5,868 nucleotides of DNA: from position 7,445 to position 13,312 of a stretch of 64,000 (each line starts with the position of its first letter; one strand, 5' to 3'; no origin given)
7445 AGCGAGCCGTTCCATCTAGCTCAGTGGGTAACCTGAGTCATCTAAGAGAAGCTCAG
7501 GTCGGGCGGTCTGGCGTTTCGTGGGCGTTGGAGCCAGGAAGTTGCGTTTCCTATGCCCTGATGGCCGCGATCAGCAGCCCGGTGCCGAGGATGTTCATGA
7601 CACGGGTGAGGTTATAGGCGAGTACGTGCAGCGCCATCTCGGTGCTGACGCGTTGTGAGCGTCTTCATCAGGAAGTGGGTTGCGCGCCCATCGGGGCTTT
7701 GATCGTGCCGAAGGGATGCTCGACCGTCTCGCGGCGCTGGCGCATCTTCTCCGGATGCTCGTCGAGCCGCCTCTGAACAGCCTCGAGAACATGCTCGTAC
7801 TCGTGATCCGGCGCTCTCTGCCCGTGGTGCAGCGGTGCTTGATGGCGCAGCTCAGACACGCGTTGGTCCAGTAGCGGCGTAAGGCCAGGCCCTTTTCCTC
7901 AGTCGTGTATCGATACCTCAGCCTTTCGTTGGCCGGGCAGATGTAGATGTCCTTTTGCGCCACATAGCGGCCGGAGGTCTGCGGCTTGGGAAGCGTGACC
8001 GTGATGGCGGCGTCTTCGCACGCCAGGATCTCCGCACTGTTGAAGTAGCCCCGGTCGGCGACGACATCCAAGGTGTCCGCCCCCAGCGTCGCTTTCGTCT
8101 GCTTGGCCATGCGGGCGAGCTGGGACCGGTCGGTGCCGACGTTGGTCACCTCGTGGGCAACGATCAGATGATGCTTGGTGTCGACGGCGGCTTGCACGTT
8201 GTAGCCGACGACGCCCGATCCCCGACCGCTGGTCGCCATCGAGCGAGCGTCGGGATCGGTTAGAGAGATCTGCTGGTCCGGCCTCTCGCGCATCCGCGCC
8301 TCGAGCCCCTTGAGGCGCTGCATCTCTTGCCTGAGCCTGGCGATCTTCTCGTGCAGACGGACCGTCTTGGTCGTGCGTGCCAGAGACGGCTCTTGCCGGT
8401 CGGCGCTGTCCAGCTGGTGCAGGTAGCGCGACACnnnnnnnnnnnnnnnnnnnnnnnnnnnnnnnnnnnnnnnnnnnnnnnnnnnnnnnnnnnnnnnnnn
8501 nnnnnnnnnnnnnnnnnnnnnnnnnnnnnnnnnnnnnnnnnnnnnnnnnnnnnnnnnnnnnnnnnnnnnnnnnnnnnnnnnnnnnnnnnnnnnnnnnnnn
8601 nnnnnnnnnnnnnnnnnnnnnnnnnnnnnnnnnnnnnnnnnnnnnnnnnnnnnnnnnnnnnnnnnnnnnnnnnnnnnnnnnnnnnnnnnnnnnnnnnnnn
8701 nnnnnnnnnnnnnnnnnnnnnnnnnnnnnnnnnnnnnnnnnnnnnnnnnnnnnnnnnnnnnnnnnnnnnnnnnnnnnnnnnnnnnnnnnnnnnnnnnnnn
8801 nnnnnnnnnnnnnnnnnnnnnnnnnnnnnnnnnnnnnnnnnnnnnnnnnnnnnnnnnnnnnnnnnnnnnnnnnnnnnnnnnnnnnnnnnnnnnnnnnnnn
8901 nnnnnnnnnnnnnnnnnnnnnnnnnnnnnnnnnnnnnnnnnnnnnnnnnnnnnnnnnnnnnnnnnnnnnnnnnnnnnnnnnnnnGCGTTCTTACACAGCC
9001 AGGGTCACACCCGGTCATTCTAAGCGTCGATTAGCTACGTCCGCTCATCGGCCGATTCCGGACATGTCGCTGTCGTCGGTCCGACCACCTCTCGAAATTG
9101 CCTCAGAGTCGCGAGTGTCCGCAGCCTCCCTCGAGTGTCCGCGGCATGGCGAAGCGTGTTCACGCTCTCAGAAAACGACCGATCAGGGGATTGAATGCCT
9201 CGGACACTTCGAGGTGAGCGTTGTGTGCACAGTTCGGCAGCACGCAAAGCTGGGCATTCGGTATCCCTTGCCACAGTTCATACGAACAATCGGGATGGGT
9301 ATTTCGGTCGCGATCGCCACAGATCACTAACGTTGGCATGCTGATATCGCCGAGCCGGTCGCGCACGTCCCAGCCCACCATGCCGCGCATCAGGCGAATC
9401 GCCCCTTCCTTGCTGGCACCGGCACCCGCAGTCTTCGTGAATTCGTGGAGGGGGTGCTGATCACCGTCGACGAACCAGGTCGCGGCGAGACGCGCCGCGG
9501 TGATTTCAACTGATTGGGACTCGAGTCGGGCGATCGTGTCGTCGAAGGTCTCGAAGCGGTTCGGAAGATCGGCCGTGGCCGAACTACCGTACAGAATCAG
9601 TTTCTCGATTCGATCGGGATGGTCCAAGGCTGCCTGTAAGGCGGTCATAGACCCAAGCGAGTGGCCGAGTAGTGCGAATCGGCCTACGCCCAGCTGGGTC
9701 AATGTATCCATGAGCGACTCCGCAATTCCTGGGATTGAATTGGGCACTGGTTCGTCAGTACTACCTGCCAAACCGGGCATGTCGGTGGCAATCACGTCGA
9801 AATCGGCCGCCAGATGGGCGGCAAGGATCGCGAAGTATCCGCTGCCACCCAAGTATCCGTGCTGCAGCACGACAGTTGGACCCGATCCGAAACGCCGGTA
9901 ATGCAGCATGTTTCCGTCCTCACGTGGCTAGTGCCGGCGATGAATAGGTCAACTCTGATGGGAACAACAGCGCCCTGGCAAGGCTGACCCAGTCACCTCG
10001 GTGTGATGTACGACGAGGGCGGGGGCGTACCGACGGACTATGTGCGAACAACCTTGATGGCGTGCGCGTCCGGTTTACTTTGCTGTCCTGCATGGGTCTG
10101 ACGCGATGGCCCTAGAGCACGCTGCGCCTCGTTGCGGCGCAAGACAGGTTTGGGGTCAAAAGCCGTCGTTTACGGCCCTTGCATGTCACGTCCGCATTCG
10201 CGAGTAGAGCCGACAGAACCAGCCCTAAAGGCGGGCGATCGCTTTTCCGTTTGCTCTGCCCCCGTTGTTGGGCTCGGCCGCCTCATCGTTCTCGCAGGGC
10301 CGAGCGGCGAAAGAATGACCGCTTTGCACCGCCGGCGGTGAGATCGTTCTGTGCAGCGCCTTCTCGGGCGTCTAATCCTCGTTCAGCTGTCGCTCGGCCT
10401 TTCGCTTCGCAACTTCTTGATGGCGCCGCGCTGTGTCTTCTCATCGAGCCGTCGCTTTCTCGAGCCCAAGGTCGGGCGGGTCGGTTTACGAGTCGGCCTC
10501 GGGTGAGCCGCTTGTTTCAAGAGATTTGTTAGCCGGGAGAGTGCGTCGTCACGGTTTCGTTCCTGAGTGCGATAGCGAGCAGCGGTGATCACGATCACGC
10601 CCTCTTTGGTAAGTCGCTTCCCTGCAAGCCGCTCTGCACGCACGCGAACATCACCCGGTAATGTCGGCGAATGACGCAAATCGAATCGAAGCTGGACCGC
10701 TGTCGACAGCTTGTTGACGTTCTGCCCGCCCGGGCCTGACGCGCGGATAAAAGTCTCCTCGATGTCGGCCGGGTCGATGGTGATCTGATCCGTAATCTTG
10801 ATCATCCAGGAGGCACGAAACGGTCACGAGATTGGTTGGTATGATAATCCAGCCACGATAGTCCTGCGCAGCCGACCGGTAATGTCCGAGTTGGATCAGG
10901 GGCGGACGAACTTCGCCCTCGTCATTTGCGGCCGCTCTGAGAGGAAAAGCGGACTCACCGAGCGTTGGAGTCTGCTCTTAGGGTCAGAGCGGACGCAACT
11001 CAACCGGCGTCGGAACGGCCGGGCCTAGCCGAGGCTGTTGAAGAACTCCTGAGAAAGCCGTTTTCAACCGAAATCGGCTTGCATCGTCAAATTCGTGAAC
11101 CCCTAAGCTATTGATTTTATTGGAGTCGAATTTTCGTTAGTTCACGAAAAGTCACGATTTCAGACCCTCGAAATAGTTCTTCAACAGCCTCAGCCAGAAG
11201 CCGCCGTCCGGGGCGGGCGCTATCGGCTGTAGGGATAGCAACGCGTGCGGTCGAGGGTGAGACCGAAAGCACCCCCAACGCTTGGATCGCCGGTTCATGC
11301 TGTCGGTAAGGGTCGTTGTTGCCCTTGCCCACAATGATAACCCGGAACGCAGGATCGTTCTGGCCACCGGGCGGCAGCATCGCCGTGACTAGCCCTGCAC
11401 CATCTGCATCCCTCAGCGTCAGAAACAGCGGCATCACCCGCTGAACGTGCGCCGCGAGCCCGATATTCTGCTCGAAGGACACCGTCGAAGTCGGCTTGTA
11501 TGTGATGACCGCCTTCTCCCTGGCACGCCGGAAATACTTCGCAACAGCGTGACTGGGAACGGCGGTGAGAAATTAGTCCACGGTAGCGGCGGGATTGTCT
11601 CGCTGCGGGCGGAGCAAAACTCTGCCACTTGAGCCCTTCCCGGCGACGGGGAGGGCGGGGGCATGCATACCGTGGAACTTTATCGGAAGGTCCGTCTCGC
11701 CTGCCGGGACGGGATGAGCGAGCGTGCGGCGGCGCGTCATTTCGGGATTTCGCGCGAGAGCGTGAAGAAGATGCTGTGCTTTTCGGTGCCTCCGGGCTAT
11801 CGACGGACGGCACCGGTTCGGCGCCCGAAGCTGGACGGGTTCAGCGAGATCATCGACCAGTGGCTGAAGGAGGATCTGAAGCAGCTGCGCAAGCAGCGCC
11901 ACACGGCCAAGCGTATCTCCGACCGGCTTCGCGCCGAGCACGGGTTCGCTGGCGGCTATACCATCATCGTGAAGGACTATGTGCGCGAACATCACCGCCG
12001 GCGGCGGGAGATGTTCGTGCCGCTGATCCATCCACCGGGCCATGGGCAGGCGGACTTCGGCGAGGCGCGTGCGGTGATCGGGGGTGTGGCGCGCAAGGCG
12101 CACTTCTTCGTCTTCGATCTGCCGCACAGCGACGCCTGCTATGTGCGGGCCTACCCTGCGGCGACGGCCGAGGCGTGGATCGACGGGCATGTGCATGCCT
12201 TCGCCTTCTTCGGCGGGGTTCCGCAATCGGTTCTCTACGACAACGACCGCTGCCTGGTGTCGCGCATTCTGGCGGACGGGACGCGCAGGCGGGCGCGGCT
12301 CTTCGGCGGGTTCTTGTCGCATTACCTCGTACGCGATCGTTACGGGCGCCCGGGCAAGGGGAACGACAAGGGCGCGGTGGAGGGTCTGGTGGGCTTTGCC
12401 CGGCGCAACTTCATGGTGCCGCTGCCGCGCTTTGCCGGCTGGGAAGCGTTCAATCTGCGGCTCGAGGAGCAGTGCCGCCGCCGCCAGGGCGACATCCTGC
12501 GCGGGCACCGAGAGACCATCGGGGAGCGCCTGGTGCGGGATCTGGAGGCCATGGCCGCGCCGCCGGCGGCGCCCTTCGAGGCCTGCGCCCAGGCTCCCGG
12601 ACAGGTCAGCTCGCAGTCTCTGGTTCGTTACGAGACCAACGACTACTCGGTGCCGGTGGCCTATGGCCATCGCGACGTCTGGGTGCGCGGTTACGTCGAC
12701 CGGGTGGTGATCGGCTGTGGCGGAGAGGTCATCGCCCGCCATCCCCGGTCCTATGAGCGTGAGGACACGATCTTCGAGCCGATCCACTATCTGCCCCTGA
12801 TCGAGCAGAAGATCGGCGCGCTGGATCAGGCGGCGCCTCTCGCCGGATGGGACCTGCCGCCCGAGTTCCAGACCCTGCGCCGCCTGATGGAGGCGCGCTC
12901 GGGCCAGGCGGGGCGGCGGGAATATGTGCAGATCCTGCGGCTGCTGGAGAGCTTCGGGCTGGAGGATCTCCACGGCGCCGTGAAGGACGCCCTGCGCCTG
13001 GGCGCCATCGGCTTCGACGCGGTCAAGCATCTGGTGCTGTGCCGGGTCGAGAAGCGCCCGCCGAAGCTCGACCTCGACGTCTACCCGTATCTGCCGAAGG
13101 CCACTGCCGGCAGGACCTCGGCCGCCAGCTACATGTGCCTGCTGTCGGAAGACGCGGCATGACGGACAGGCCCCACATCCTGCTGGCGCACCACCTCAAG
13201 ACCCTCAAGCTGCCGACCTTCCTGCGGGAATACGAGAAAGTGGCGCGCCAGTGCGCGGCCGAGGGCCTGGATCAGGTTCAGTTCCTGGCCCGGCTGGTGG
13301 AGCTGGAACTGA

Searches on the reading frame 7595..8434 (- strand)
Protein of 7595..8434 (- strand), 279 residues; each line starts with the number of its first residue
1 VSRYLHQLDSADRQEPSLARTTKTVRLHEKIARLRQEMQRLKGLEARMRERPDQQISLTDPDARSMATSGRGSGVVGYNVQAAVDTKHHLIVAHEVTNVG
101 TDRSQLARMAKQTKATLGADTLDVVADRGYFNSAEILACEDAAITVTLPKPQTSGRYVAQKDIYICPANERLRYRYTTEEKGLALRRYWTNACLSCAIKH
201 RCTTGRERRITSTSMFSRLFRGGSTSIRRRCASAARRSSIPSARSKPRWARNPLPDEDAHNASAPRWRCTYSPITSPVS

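Call 45: search_protein_families(library=pfam, proteins=[window:7595-8434:-])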
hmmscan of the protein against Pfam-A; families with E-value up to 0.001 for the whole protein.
window:7595-8434:- (279 aa): 2 families
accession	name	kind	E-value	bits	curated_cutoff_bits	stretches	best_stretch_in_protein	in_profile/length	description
PF01609.27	DDE_Tnp_1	-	2.1e-07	31.4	23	1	68-137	26-92/200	Transposase DDE domain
PF13751.12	DDE_Tnp_1_6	-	0.00094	19.9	25.1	1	165-214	1-55/125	Transposase DDE domain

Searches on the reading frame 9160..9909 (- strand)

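Call 45: search_protein_families(library=pfam, proteins=[window:9160-9909:-])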
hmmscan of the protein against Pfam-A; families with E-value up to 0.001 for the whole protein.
window:9160-9909:- (249 aa): 5 families
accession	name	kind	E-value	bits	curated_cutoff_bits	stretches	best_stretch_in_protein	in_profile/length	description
PF00561.26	Abhydrolase_1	-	6.1e-32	111.7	25.8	1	11-234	1-243/245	alpha/beta hydrolase fold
PF12146.15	Hydrolase_4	-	5.5e-17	62.3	27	1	12-234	6-237/239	Serine aminopeptidase, S33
PF12697.13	Abhydrolase_6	-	6.6e-16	60.1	26.3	1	14-239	2-214/217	Alpha/beta hydrolase family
PF00975.26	Thioesterase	-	2.1e-09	38.4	26.4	1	12-95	2-85/226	Thioesterase domain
PF06259.18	Abhydrolase_8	-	0.00078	19.6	20.5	0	76-112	109-145/178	Alpha/beta hydrolase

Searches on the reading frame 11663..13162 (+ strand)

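Call 45: search_protein_families(library=pfam, proteins=[window:11663-13162:+])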
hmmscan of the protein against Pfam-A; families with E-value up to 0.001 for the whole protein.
window:11663-13162:+ (499 aa): 2 families
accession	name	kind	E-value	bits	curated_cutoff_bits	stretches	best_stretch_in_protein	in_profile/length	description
PF22483.2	Mu-transpos_C_2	-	2.2e-24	85.4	27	1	301-371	2-72/73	Mu transposase, C-terminal domain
PF00665.32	rve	-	1.6e-06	28.7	32.6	1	124-231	4-100/102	Integrase core domain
